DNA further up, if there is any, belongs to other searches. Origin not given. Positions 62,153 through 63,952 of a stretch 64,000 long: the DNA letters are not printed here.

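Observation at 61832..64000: Asparagine synthetase gene split by an element bearing a large serine recombinase, with an in-frame junction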

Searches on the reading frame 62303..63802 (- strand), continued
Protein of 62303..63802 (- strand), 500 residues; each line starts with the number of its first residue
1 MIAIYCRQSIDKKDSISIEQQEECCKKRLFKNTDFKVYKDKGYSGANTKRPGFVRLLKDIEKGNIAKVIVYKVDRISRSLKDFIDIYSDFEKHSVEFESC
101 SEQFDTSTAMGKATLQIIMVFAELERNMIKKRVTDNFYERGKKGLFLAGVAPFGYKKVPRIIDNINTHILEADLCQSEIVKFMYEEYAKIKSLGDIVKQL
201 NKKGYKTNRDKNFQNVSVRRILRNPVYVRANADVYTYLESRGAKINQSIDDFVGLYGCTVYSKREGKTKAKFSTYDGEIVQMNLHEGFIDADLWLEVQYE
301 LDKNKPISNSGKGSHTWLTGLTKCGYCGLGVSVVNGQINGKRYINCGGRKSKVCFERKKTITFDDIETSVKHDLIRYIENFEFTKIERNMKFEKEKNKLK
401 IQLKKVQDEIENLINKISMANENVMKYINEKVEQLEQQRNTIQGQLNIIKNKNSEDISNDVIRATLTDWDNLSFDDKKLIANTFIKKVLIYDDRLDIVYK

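Call 37: find_homologous_proteins(query=window:62303-63802:-, max_evalue=1e-40)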
Query window:62303-63802:- (500 aa): 1153 proteins with E <= 1e-40 among 8000 candidates; the best 120 are listed.
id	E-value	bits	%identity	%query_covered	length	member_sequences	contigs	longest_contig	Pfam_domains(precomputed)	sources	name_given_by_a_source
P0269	0.0e+0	1044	93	100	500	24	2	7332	PF07508.20,PF00239.27,PF13408.13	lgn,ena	-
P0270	1.2e-292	989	88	100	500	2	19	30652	PF07508.20,PF00239.27,PF13408.13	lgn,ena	-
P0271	6.8e-285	964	86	100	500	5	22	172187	PF07508.20,PF00239.27,PF13408.13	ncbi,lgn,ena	-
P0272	5.7e-268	908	81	100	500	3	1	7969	PF07508.20,PF00239.27,PF13408.13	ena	-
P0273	2.5e-260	883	77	100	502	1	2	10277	PF07508.20,PF00239.27,PF13408.13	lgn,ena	-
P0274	8.1e-258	874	76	100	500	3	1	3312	PF07508.20,PF00239.27,PF13408.13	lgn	-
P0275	1.2e-230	785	70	100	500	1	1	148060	PF07508.20,PF00239.27,PF13408.13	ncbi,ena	-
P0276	6.2e-221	753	66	100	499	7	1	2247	PF07508.20,PF00239.27,PF13408.13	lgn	-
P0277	1.1e-217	742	71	93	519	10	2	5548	PF07508.20,PF00239.27,PF13408.13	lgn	-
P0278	9.7e-202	689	61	100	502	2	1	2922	PF07508.20,PF00239.27,PF13408.13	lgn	-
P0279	3.0e-201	688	60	100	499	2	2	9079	PF07508.20,PF00239.27,PF13408.13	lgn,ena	-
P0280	7.1e-200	683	62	100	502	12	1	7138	PF07508.20,PF00239.27,PF13408.13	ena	-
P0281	4.8e-199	680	59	100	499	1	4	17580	PF07508.20,PF00239.27,PF13408.13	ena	-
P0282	8.6e-199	680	59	100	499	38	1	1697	PF07508.20,PF00239.27,PF13408.13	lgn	-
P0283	9.6e-199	679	62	100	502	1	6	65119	PF07508.20,PF00239.27,PF13408.13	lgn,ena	-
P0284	2.2e-198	678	59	100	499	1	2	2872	PF07508.20,PF00239.27,PF13408.13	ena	-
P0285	2.5e-198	678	60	100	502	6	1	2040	PF07508.20,PF00239.27,PF13408.13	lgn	-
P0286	2.8e-198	678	61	100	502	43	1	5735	PF07508.20,PF00239.27,PF13408.13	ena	-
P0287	2.9e-198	678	62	100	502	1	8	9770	PF07508.20,PF00239.27,PF13408.13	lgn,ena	-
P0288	6.2e-198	677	59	100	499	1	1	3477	PF07508.20,PF00239.27,PF13408.13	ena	-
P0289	8.1e-198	676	59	100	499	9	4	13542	PF07508.20,PF00239.27,PF13408.13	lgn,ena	-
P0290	1.1e-197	676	59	100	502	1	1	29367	PF07508.20,PF00239.27,PF13408.13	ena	-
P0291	2.4e-197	675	61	100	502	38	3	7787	PF07508.20,PF00239.27,PF13408.13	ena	-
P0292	6.8e-197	673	59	98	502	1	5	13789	PF07508.20,PF00239.27,PF13408.13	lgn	-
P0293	1.3e-196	672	61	100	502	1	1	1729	PF07508.20,PF00239.27,PF13408.13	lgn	-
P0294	1.5e-196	672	59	100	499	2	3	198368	PF07508.20,PF00239.27,PF13408.13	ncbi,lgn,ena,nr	ncbi:MAG: recombinase family protein [Clostridia bacterium]|nr:recombinase family protein [Clostridi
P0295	2.7e-196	671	58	100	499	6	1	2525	PF07508.20,PF00239.27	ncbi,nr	ncbi:MAG: recombinase family protein [Clostridia bacterium]|nr:recombinase family protein [Clostridi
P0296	3.9e-196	671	61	100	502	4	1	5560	PF07508.20,PF00239.27,PF13408.13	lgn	-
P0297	4.0e-195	668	60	100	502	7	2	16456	PF07508.20,PF00239.27,PF13408.13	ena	-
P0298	4.9e-194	664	61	100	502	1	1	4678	PF07508.20,PF00239.27,PF13408.13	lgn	-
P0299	6.4e-194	664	58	100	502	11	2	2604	PF07508.20,PF00239.27,PF13408.13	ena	-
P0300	1.4e-193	662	61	100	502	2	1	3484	PF07508.20,PF00239.27,PF13408.13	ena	-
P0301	2.6e-193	662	57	100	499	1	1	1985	PF07508.20,PF00239.27,PF13408.13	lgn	-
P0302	3.9e-193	661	60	100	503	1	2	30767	PF07508.20,PF00239.27,PF13408.13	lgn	-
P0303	1.5e-192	659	60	100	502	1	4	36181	PF07508.20,PF00239.27,PF13408.13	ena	-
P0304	2.7e-192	658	59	100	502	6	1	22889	PF07508.20,PF00239.27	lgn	-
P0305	9.8e-192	656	60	100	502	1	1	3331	PF07508.20,PF00239.27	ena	-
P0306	1.1e-191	656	59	100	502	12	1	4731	PF07508.20,PF00239.27,PF13408.13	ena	-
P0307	2.2e-190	652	59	100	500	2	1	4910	PF07508.20,PF00239.27,PF13408.13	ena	-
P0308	3.1e-188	645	59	100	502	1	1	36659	PF07508.20,PF00239.27,PF13408.13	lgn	-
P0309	1.2e-186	640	59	100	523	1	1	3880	PF07508.20,PF00239.27,PF13408.13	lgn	-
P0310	4.8e-184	631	57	100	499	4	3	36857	PF07508.20,PF00239.27,PF13408.13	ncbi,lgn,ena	-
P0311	5.7e-183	627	55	100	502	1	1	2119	PF07508.20,PF00239.27,PF13408.13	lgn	-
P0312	4.1e-180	618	57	100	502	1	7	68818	PF07508.20,PF00239.27,PF13408.13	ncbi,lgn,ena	-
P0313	1.9e-178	613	54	100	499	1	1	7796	PF07508.20,PF00239.27,PF13408.13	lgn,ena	-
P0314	2.9e-178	612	57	100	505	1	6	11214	PF07508.20,PF00239.27,PF13408.13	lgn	-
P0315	1.6e-176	606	55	100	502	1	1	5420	PF07508.20,PF00239.27,PF13408.13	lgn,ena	-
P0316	2.5e-174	599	55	100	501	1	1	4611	PF07508.20,PF00239.27,PF13408.13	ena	-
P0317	1.3e-173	597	55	100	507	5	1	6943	PF07508.20,PF00239.27,PF13408.13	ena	-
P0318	1.8e-173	596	54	100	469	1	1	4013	PF07508.20,PF00239.27,PF13408.13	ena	-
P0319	4.1e-173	595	56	100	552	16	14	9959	PF07508.20,PF00239.27,PF13408.13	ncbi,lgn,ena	-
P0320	8.2e-173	594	56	100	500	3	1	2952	PF07508.20,PF00239.27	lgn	-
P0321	4.3e-172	592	52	100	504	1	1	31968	PF07508.20,PF00239.27,PF13408.13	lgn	-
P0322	3.9e-170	585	60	89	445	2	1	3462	PF07508.20,PF00239.27,PF13408.13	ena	-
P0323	2.1e-169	583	52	100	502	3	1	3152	PF07508.20,PF00239.27,PF13408.13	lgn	-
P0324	7.8e-166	571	54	100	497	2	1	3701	PF07508.20,PF00239.27,PF13408.13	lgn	-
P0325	1.4e-165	570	51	100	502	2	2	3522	PF07508.20,PF00239.27,PF13408.13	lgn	-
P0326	6.5e-163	561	52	100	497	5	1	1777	PF07508.20,PF00239.27,PF13408.13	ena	-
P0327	5.4e-162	558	50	99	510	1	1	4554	PF07508.20,PF00239.27,PF13408.13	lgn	-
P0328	5.5e-162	558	50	99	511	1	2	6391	PF07508.20,PF00239.27,PF13408.13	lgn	-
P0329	7.7e-162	558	50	100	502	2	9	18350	PF07508.20,PF00239.27,PF13408.13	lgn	-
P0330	9.8e-162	557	50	100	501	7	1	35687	PF07508.20,PF00239.27,PF13408.13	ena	-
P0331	1.2e-161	557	50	100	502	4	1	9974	PF07508.20,PF00239.27,PF13408.13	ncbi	-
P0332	9.2e-161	554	53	99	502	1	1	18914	PF07508.20,PF00239.27,PF13408.13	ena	-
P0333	4.5e-160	552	51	100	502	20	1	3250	PF07508.20,PF00239.27,PF13408.13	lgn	-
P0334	8.8e-159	548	50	100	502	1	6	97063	PF07508.20,PF00239.27,PF13408.13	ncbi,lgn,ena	-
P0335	1.1e-158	547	51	100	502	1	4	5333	PF07508.20,PF00239.27,PF13408.13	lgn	-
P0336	1.4e-158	547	50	100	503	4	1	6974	PF07508.20,PF00239.27,PF13408.13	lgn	-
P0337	1.8e-158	547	51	99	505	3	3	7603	PF07508.20,PF00239.27,PF13408.13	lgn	-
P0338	6.5e-158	545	50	100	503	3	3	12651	PF07508.20,PF00239.27,PF13408.13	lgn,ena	-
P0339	1.5e-157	544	50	100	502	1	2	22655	PF07508.20,PF00239.27,PF13408.13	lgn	-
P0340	1.5e-157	544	50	100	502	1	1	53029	PF07508.20,PF00239.27,PF13408.13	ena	-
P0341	2.0e-157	543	49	100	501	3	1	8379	PF07508.20,PF00239.27,PF13408.13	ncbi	-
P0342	2.2e-157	543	50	100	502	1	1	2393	PF07508.20,PF00239.27,PF13408.13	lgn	-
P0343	7.4e-157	541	49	100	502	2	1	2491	PF07508.20,PF00239.27,PF13408.13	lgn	-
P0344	1.1e-156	541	49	100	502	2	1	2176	PF07508.20,PF00239.27,PF13408.13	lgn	-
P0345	5.2e-156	539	49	100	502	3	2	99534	PF07508.20,PF00239.27,PF13408.13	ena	-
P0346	5.6e-156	538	50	100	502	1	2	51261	PF07508.20,PF00239.27,PF13408.13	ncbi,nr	ncbi:MAG: recombinase family protein [Lachnospiraceae bacterium]|nr:recombinase family protein [Rumi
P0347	3.8e-155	536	48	100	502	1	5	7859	PF07508.20,PF00239.27,PF13408.13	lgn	-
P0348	7.9e-155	535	49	100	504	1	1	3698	PF07508.20,PF00239.27,PF13408.13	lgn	-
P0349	8.6e-155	535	49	100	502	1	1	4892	PF07508.20,PF00239.27,PF13408.13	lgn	-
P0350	1.1e-154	534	49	100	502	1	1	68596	PF07508.20,PF00239.27,PF13408.13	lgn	-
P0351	1.9e-154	533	49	100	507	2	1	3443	PF07508.20,PF00239.27,PF13408.13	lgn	-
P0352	4.0e-154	532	49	99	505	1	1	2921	PF07508.20,PF00239.27,PF13408.13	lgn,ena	-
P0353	1.9e-153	530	50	99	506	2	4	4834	PF07508.20,PF00239.27,PF13408.13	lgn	-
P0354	4.6e-153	529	49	100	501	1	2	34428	PF07508.20,PF00239.27,PF13408.13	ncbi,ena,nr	ncbi:MAG: recombinase family protein [Oscillospiraceae bacterium]|nr:recombinase family protein [Osc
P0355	4.7e-153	529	48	99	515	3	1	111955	PF07508.20,PF00239.27,PF13408.13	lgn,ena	-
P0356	7.7e-153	528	49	100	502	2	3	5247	PF07508.20,PF00239.27,PF13408.13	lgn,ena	-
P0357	2.2e-152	527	50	100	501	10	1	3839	PF07508.20,PF00239.27,PF13408.13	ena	-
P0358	2.9e-152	526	50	100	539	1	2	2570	PF07508.20,PF00239.27,PF13408.13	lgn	-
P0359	6.8e-152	525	48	99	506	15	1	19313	PF07508.20,PF00239.27,PF13408.13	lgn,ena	-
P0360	1.5e-151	524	49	98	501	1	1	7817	PF07508.20,PF00239.27,PF13408.13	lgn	-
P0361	4.4e-151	522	48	99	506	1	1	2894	PF07508.20,PF00239.27,PF13408.13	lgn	-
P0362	8.9e-151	521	66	75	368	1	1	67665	PF07508.20,PF00239.27,PF13408.13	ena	-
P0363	1.0e-150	521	49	99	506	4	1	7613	PF07508.20,PF00239.27,PF13408.13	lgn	-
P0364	1.5e-150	521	47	99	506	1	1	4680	PF07508.20,PF00239.27,PF13408.13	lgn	-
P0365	3.5e-150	519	48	100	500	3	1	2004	PF07508.20,PF00239.27,PF13408.13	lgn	-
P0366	4.0e-150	519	47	99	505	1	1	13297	PF07508.20,PF00239.27,PF13408.13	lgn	-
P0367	1.3e-149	517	48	99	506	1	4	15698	PF07508.20,PF00239.27,PF13408.13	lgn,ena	-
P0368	1.6e-149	517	47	99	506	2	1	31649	PF07508.20,PF00239.27,PF13408.13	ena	-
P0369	7.4e-149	515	47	99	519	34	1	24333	PF07508.20,PF00239.27,PF13408.13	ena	-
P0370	1.2e-146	508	47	99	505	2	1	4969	PF07508.20,PF00239.27,PF13408.13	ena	-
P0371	1.9e-146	507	47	99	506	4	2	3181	PF07508.20,PF00239.27,PF13408.13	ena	-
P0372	1.3e-145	504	46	100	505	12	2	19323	PF07508.20,PF00239.27,PF13408.13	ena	-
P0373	2.8e-145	503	46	100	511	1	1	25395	PF07508.20,PF00239.27,PF13408.13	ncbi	-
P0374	7.1e-145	502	48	99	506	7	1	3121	PF07508.20,PF00239.27,PF13408.13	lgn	-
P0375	7.4e-145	502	46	99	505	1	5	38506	PF07508.20,PF00239.27,PF13408.13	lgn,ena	-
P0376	8.3e-145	502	47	99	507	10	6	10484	PF07508.20,PF00239.27,PF13408.13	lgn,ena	-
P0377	9.5e-145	501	48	99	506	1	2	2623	PF07508.20,PF00239.27,PF13408.13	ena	-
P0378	1.4e-144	501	48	98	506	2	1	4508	PF07508.20,PF00239.27,PF13408.13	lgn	-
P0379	2.1e-144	500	46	99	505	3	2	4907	PF07508.20,PF00239.27,PF13408.13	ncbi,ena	-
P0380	1.2e-143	498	46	99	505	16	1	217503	PF07508.20,PF00239.27,PF13408.13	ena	-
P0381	1.7e-143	497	45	98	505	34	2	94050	PF07508.20,PF00239.27,PF13408.13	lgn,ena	-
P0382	7.8e-143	495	48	100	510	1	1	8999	PF07508.20,PF00239.27,PF13408.13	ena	-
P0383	9.2e-143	495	47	100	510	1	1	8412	PF07508.20,PF00239.27,PF13408.13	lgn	-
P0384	1.7e-142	494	44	99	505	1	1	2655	PF07508.20,PF00239.27,PF13408.13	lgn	-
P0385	2.9e-142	493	49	100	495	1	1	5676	PF07508.20,PF00239.27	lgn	-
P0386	4.0e-142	493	46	100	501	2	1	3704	PF07508.20,PF00239.27,PF13408.13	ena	-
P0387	2.1e-141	490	46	99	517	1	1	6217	PF07508.20,PF00239.27,PF13408.13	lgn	-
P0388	2.5e-141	490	47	98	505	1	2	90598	PF07508.20,PF00239.27,PF13408.13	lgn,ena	-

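Call 39: find_related_loci(query=A1, collection=genome_contigs, flank=10000)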
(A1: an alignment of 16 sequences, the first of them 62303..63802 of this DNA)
Query A1 (500 aa) in genome_contigs; peptide patterns used: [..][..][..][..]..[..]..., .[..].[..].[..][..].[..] (x = any residue, [..] = any of these).
600 stretches matched a pattern (row limit reached: there are more); 578 encode a relative of the query (tblastn E <= 1e-3); the best 80 are kept; 80 distinct loci.
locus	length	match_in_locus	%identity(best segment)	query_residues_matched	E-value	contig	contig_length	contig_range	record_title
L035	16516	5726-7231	60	1-500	0e+0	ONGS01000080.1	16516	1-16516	uncultured Clostridiales bacterium isolate RUG291 genome assembly, contig: k87_10259961, whole genome shotgun sequence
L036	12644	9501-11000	56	1-500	1e-180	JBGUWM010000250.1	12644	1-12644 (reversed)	MAG: Acutalibacteraceae bacterium isolate ruminal_MAG_77 ruminal_MAG_77_contig_0250, whole genome shotgun sequence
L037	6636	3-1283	59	73-499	5e-178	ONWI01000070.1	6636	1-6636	uncultured Clostridiales bacterium isolate RUG700 genome assembly, contig: k87_8426956, whole genome shotgun sequence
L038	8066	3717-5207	53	1-500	5e-173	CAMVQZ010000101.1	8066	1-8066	MAG TPA_asm: uncultured Clostridia bacterium isolate SRR8387715_bin.100_metaWRAP_v1.3_MAG genome assembly, contig: ERZ14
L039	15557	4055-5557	50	1-500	1e-171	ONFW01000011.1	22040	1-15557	uncultured Clostridiales bacterium isolate RUG267 genome assembly, contig: k87_1328702, whole genome shotgun sequence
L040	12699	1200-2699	50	1-499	1e-166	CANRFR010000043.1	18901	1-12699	MAG: uncultured Clostridia bacterium isolate Lapin-023__bin29 genome assembly, contig: Lapin-023__NODE_3865_length_18901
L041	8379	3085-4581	49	1-499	2e-163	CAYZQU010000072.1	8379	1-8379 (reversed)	MAG TPA_asm: uncultured Ruminococcus sp. isolate SRP287540_co2_404 genome assembly, contig: NODE_9452_length_8379_cov_4.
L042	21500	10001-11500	49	1-499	3e-162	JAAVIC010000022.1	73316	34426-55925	MAG: Oscillospiraceae bacterium isolate Mgla_MAG_34-bin_10 c_000000066508, whole genome shotgun sequence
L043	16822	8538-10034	49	1-499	8e-160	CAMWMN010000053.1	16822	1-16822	MAG TPA_asm: uncultured Clostridia bacterium isolate SRR14411333_bin.6_metawrap_v1.3_MAG genome assembly, contig: NODE.2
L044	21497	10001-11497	47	1-497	3e-153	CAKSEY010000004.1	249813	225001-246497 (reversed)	MAG: uncultured Oscillospiraceae bacterium isolate REFINED_METABAT215_TOP10_CONTIGS_1500_ASSEMBLY_K77_MERGED__Hadza_MoBi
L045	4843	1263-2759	46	1-497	3e-154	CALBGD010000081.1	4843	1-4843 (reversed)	MAG TPA_asm: uncultured Clostridia bacterium isolate SRR1747065_bin.17_CONCOCT_v1.1_MAG genome assembly, contig: ERZ8082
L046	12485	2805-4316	46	1-500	3e-151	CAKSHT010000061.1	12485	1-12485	MAG: uncultured Oscillospiraceae bacterium isolate REFINED_METABAT215_TOP10_CONTIGS_1500_ASSEMBLY_K77_MERGED__Hadza_MoBi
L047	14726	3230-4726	46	3-499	7e-150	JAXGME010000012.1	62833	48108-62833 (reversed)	MAG: Christensenellales bacterium isolate AnMBR.bin225 bin225_12, whole genome shotgun sequence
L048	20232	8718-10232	44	1-499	3e-147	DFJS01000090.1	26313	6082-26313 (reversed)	MAG TPA_asm: Ruminococcus sp. UBA3665 UBA3665_contig_94321, whole genome shotgun sequence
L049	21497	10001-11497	48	1-497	2e-144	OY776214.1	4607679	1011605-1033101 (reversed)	MAG: uncultured Sporobacter sp. isolate 345903d0-cd28-47e6-9f6f-9f74e2cead0e genome assembly, chromosome: 1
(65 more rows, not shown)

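Call 53: search_protein_families(library=ncbifam, proteins=[L001:6578-6970:+, L001:7357-7530:+, L039:3804-4058:+], max_evalue=0.001)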
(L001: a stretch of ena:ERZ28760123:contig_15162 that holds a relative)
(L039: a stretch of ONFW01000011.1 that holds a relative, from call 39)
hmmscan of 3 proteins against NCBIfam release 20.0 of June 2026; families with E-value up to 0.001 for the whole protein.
L001:6578-6970:+ (130 aa): 1 family
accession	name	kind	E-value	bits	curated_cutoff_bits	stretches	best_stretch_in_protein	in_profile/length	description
TIGR02937.1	sigma70-ECF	superfamily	9.2e-08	31.9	42.9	1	12-126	53-162/165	sigma-70 family RNA polymerase sigma factor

L001:7357-7530:+ (57 aa): 0 families

L039:3804-4058:+ (84 aa): 0 families

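Call 62: find_related_loci(query=L001:5008-6051:+, collection=viral_contigs, flank=10000)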
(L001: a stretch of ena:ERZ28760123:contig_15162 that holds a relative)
Query L001:5008-6051:+ (347 aa) in viral_contigs; peptide patterns used: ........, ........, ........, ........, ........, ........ (x = any residue, [..] = any of these).
104 stretches matched a pattern; 102 encode a relative of the query (tblastn E <= 1e-3); the best 80 are kept; 80 distinct loci.
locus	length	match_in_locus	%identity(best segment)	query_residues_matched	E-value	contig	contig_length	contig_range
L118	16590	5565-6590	49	4-347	2e-94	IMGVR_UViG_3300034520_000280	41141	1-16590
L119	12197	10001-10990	45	4-337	2e-81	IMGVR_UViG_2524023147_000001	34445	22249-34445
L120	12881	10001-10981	43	7-331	3e-78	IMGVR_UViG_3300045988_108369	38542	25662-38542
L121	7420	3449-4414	41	4-329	2e-76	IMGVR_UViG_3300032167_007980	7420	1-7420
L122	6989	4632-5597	41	4-329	2e-76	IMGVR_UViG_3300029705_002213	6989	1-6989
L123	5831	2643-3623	40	7-331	3e-75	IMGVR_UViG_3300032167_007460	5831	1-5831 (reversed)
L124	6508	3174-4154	40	7-331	1e-74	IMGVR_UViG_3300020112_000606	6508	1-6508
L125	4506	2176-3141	40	4-329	5e-74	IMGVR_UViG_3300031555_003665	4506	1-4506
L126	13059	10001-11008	39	1-343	2e-73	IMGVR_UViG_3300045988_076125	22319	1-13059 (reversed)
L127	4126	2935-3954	39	4-343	2e-73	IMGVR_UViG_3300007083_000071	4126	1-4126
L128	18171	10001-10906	41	25-329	8e-73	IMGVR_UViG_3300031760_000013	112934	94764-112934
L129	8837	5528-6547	40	4-343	6e-72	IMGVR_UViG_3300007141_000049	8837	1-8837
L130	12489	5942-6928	39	1-332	1e-71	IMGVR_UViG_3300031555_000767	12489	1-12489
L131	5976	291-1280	38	4-336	2e-71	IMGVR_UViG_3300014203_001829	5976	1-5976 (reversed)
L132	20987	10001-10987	38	4-341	2e-71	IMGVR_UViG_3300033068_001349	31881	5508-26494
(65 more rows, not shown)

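Call 76: find_encoding_contigs(protein=P0271, flank=10000, max_places=3)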
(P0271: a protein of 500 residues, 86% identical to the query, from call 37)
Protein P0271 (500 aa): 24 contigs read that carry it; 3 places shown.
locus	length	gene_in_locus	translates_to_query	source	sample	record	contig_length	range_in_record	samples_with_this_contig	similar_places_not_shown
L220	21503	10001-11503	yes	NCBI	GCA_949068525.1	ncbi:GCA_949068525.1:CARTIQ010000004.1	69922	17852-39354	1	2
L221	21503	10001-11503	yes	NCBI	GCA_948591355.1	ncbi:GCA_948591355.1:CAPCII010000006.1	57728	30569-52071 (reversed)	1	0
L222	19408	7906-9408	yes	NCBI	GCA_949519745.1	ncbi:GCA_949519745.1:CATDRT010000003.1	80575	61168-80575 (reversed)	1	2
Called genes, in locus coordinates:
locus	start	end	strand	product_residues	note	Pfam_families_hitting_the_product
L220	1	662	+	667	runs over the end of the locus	PF10651:BppU_N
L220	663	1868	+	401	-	-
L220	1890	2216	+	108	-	-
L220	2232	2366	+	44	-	PF09693:Phage_XkdX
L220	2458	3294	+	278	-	PF01183:Glyco_hydro_25, PF01476:LysM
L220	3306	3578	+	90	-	-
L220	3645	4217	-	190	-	PF01944:SpoIIM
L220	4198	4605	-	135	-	-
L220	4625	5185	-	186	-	-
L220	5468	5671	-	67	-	PF13443:HTH_26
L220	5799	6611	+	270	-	PF01381:HTH_3, PF12844:HTH_19, PF13560:HTH_31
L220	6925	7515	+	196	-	-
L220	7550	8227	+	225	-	-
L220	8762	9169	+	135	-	-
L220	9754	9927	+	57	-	-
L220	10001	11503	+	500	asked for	PF00239:Resolvase, PF07508:Recombinase, PF13408:Zn_ribbon_recom (weak)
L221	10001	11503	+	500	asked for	PF00239:Resolvase, PF07508:Recombinase, PF13408:Zn_ribbon_recom (weak)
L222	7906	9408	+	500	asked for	PF00239:Resolvase, PF07508:Recombinase, PF13408:Zn_ribbon_recom (weak)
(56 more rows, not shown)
